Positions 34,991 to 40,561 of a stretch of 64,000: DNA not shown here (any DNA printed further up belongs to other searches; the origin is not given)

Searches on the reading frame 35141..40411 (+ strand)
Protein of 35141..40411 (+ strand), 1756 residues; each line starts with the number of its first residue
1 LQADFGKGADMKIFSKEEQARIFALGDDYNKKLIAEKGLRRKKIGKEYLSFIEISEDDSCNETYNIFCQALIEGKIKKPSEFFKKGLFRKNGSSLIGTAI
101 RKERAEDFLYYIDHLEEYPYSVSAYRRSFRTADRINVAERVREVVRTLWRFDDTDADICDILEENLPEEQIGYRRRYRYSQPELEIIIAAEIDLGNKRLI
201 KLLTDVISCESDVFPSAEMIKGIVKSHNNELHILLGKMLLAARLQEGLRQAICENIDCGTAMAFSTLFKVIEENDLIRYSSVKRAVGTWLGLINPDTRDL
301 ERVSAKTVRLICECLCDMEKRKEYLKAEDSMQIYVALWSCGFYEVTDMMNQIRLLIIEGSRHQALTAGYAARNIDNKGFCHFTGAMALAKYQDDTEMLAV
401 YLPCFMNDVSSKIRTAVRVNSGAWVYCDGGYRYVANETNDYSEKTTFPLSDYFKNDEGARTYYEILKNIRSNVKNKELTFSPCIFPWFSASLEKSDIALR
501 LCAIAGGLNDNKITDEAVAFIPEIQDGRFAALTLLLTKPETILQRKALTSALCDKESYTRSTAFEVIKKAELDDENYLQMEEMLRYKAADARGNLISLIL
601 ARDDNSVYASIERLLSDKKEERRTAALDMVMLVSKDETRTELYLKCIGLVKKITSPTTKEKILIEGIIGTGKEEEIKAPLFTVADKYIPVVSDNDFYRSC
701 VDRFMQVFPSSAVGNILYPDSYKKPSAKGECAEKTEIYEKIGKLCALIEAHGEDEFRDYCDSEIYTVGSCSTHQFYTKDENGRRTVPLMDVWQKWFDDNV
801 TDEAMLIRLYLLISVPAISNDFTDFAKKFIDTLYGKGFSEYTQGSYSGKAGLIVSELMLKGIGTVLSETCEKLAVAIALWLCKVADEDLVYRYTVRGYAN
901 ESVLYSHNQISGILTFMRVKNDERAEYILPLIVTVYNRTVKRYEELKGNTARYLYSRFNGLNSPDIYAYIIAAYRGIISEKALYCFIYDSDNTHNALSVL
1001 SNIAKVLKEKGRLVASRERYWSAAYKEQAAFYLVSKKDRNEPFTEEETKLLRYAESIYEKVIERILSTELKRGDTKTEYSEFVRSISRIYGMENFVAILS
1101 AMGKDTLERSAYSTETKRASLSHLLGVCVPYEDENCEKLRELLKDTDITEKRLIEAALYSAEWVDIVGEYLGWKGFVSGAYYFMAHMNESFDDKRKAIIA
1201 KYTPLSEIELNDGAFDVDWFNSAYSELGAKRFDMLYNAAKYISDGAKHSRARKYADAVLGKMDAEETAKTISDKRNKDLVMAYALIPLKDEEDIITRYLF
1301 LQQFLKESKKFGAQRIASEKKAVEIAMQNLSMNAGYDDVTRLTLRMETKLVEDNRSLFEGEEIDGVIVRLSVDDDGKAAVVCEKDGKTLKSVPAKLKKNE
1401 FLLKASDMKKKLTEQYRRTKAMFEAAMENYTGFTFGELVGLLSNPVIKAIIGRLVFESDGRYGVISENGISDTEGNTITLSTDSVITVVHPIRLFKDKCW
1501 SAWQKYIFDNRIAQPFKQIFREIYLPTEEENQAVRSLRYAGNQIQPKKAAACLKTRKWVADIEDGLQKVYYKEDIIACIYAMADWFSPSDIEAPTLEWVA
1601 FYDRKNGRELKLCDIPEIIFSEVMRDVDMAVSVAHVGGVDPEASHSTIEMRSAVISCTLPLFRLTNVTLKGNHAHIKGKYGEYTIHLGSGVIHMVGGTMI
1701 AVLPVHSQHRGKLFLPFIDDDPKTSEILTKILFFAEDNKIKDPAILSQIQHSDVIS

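Call 45: search_protein_families(library=pfam, proteins=[window:35141-40411:+], max_evalue=0.001)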
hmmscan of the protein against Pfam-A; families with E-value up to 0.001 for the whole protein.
window:35141-40411:+ (1756 aa): 3 families
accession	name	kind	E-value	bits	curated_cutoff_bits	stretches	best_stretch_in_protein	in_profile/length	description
PF18991.6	DUF5724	-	0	1042.3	25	1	72-1346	25-1214/1214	Family of unknown function (DUF5724)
PF13569.11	DUF4132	-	8e-45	153.4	27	1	1386-1558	1-179/179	Domain of unknown function (DUF4132)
PF24879.1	DUF7737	-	4.6e-35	120.2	27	1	1648-1749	1-103/103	Domain of unknown function (DUF7737)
